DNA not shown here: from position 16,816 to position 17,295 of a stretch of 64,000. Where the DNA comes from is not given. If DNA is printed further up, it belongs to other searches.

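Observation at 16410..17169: Tandem array of paralogous small two-helix membrane protein genes missed by the ORF track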

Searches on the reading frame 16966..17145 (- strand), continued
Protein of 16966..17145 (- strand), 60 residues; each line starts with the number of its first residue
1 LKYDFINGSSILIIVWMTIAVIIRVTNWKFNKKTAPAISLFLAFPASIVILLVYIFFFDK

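Call 71: search_protein_representatives(alignment_id=A2)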
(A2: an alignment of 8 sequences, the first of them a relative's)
Query: 8 sequences, 203 profile positions. Proteins with E-value up to 0.001 (for the whole library): 4; up to 1e-10: 2; up to 1e-30: 2. The best 4 are listed.
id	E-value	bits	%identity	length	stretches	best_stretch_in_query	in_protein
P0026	7.0e-74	264.3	-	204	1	5-203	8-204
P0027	2.2e-41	158.2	-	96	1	108-203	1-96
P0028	1.1e-05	41.7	-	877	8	83-112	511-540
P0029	1.5e-04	37.9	-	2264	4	55-105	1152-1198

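Call 72: search_dna_similar(query=L004:2519-3130:+, collection=plasmids, mode=protein, rows=spread, max_rows=40, max_evalue=0.001)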
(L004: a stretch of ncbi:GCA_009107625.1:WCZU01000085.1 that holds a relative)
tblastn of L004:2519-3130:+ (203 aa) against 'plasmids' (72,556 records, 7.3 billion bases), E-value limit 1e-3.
Records with a match: 2; places in all: 2; records where one place covers at least 80% of the query: 2.
Best place of each record, by identity: >=99% 1; 60-80% 1.
By first word of the organism name: Escherichia 2.
By predicted mobility (MOB-suite, as given by PLSDB): mobilizable 2.
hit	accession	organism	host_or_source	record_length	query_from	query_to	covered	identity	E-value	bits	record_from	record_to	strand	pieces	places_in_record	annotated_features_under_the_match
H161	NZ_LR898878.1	Escherichia coli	Homo sapiens,rectal swab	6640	1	203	100%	99.5%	1e-133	419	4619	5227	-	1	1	hypothetical protein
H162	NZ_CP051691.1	Escherichia coli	Homo sapiens,whole organism,rectal swab ...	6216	1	203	100%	60.6%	5e-73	246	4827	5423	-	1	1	hypothetical protein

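Call 93: profile_search(alignment_id=A4)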
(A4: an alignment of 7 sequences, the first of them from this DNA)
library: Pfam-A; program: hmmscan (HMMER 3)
A. the first sequence (60 residues): domains with independent E <= 10: 2; with E <= 0.001: 0
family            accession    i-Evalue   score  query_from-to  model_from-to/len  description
DUF1003           PF06210.16       0.64    10.7       4-53          5-53/103  Protein of unknown function (DUF1003)
Claudin_3         PF06653.16        1.3     9.4       3-51         94-147/163  Tight junction protein, Claudin-like
B. every sequence of the alignment scanned on its own (7 sequences): families by number of members that match
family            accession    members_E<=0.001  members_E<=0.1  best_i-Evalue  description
5TMH_Lnb          PF25221.1                  0               1        1.7e-03  Lnb transmembrane domain
DUF5823           PF19140.5                  0               1        3.8e-03  Family of unknown function (DUF5823)
DUF2254           PF10011.15                 0               1        1.3e-02  Predicted membrane protein (DUF2254)
TPT               PF03151.22                 0               1        1.7e-02  Triose-phosphate Transporter family
DUF6989           PF22497.1                  0               1        2.0e-02  Domain of unknown function (DUF6989)
Jagunal           PF07086.17                 0               1        4.5e-02  Jagunal, ER re-organisation during oogenesis

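Call 99: search_solved_structures(query=A3, max_evalue=10)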
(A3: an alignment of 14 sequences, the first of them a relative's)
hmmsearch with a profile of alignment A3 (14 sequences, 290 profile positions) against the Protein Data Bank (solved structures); distinct sequences matched with E-value up to 10: 0.

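Call 100: search_solved_structures(query=A2, max_evalue=10)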
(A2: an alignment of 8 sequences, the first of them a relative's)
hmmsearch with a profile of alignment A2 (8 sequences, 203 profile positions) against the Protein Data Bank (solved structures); distinct sequences matched with E-value up to 10: 1.
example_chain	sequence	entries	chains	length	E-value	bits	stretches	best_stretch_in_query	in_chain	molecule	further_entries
7ogp_C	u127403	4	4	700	0.025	17.6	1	137-189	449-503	DNA-directed RNA polymerase | PHIKZ071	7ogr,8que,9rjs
